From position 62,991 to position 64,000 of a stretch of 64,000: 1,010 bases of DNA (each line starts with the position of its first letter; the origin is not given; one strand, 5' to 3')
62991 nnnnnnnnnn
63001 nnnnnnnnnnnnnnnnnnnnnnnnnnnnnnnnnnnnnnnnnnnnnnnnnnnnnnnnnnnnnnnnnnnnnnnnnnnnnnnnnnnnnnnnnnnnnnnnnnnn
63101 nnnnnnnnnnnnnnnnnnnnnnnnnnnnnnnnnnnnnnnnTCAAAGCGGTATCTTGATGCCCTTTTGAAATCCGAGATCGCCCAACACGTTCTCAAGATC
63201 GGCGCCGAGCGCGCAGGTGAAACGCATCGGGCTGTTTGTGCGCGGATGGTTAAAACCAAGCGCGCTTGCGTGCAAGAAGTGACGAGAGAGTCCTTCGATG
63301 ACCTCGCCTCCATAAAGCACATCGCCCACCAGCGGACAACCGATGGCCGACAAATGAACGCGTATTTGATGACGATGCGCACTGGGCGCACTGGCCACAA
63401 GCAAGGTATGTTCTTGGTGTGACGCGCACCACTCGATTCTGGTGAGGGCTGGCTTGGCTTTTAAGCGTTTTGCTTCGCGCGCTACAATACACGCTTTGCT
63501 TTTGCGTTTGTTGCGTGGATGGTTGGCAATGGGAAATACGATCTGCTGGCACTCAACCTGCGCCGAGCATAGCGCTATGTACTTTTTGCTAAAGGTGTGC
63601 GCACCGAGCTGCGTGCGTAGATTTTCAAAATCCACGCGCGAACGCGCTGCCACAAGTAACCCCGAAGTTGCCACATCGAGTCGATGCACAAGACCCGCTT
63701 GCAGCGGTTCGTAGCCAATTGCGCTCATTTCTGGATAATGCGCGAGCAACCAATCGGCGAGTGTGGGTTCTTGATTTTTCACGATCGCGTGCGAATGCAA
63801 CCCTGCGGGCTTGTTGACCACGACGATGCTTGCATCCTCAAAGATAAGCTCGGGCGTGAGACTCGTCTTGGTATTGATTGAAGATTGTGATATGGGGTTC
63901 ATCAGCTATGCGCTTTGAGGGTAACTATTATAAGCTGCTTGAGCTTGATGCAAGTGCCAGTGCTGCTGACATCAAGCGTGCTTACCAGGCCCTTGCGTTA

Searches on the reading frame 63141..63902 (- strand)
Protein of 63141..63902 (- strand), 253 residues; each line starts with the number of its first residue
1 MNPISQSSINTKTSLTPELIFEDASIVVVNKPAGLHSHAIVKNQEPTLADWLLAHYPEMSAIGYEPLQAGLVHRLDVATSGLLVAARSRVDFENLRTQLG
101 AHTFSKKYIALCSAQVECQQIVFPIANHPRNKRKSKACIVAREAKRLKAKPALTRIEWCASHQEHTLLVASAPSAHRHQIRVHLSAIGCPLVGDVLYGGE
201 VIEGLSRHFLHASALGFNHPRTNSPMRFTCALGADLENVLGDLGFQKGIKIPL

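Call 31: search_protein_families(library=pfam, proteins=[window:63141-63902:-])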
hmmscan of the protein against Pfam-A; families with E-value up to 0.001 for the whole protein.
window:63141-63902:- (253 aa): 1 family
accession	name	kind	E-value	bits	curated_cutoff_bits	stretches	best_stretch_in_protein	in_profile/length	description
PF00849.27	PseudoU_synth_2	-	9.8e-20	71.8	26.8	1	26-186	2-152/152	RNA pseudouridylate synthase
